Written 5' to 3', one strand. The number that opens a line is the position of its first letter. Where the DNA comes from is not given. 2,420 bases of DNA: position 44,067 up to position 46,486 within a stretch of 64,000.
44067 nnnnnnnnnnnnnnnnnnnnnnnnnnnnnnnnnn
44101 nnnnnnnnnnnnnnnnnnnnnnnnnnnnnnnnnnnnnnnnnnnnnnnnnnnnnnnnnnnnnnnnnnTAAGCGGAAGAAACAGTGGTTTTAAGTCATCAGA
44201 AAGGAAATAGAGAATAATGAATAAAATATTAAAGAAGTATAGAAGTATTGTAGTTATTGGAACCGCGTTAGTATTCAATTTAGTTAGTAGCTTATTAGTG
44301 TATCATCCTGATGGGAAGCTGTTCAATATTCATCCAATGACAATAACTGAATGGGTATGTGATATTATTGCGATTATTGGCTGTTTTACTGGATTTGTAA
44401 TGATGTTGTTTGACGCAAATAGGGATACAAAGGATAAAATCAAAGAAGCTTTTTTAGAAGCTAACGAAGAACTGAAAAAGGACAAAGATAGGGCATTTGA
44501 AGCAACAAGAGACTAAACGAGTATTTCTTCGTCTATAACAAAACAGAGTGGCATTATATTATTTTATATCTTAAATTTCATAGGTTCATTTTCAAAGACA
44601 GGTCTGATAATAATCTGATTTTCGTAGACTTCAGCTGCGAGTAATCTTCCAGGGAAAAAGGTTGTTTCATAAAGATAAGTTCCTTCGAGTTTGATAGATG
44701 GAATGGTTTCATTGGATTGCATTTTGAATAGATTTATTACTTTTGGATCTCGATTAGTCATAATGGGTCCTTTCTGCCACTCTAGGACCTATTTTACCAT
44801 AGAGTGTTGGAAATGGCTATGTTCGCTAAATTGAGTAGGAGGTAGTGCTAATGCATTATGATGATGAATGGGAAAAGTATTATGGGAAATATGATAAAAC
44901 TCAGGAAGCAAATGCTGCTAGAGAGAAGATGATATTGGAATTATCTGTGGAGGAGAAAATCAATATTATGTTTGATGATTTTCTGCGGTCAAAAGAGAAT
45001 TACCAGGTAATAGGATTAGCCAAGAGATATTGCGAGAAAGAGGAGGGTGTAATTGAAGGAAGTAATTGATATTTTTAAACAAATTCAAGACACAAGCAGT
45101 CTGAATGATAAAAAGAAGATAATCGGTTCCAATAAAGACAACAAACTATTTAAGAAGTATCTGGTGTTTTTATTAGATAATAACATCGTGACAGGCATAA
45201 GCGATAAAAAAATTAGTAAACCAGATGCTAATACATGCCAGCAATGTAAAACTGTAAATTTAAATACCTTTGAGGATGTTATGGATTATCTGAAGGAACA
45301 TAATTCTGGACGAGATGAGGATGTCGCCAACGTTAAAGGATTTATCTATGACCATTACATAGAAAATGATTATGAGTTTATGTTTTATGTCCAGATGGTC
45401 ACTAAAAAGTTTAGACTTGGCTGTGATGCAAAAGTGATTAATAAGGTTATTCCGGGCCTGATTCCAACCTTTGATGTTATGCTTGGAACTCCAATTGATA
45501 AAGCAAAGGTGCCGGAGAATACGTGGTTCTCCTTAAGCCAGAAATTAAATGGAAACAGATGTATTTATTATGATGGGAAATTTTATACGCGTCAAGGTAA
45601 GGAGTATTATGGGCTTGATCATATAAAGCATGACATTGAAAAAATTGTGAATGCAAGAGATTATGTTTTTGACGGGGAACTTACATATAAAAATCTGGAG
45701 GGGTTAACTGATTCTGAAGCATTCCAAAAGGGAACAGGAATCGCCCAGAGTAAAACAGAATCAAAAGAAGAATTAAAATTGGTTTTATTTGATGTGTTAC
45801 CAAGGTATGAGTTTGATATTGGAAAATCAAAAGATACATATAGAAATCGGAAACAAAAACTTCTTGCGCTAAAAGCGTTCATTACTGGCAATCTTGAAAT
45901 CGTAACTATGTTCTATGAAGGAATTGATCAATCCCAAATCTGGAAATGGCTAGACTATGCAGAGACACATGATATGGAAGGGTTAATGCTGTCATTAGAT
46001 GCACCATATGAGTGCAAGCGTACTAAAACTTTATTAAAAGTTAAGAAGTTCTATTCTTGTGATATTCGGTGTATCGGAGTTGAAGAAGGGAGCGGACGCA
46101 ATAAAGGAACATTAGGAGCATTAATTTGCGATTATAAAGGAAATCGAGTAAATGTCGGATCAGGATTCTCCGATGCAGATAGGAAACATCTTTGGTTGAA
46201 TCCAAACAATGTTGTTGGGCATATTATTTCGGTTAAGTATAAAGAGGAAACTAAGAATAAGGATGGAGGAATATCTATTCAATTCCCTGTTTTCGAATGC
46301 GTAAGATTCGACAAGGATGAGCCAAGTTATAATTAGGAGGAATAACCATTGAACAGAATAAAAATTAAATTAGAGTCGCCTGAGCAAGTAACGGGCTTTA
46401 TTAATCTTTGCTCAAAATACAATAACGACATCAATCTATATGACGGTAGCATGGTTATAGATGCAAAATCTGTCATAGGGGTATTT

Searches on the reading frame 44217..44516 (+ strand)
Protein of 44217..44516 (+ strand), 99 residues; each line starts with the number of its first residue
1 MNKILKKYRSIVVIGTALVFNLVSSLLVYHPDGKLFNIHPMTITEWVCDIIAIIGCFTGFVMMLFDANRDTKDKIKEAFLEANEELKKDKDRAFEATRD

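Call 3: search_protein_families(library=pfam, proteins=[window:44217-44516:+], max_evalue=1)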
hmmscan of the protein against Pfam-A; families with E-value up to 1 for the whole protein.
window:44217-44516:+ (99 aa): 4 families
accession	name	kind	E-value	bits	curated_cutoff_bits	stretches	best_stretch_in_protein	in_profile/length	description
PF00689.26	Cation_ATPase_C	-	0.014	15.6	27.3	1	10-57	119-163/175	Cation transporting ATPase, C-terminus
PF02671.26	PAH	-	0.017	15.2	21.3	1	3-32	8-36/45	Paired amphipathic helix repeat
PF20134.4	DUF6524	-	0.097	12.9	27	1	8-52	59-103/131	Family of unknown function (DUF6524)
PF23484.1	YBR126W-A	-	0.41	11.1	27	1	46-75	25-56/68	YBR126W-A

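Call 63: search_protein_families(library=padloc, proteins=[window:44217-44516:+], max_evalue=0.01)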
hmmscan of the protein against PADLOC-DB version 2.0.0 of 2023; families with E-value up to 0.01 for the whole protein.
window:44217-44516:+ (99 aa): 0 families

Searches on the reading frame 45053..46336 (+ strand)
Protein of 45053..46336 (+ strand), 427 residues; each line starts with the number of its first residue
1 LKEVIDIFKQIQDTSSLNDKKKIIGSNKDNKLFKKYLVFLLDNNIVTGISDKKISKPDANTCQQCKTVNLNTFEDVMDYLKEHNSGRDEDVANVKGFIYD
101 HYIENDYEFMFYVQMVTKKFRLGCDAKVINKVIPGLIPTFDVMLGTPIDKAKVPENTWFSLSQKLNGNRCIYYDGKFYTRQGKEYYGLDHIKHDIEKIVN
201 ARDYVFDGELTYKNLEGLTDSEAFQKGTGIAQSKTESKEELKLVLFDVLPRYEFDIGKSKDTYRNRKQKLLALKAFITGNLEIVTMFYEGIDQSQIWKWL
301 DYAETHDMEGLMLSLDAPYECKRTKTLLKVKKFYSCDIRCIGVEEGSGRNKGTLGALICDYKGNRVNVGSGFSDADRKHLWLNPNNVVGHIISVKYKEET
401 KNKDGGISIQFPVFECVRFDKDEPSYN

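Call 3: search_protein_families(library=pfam, proteins=[window:45053-46336:+], max_evalue=1)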
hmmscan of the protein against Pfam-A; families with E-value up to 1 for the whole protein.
window:45053-46336:+ (427 aa): 5 families
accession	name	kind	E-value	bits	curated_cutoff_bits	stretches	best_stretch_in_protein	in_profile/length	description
PF14743.12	DNA_ligase_OB_2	-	2.1e-17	63.3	28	1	345-418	1-66/66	DNA ligase OB-like domain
PF01068.26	DNA_ligase_A_M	-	5.2e-11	43.1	26.2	1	157-331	20-204/204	ATP dependent DNA ligase domain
PF04679.21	DNA_ligase_A_C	-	0.0051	17.6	27.5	1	375-421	56-94/94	ATP dependent DNA ligase C terminal region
PF11989.14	Dsl1_C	-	0.04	14.1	30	0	248-290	111-154/194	Retrograde transport protein Dsl1 C terminal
PF16831.10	CssAB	-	0.11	13.4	23.6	1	22-97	10-88/129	CS6 fimbrial subunits A and B, Coli surface antigen 6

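Call 5: search_protein_families(library=phrogs, proteins=[window:45053-46336:+], max_evalue=0.01)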
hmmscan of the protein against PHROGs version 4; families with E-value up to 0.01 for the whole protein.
window:45053-46336:+ (427 aa): 2 families
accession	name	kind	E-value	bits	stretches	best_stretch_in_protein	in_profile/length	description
phrog_114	-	DNA, RNA and nucleotide metabolism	3.6e-90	304.3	1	1-425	88-505/634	ATP-dependent DNA ligase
phrog_12420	-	DNA, RNA and nucleotide metabolism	1.9e-19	71.1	1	3-137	6-132/133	ATP-dependent DNA ligase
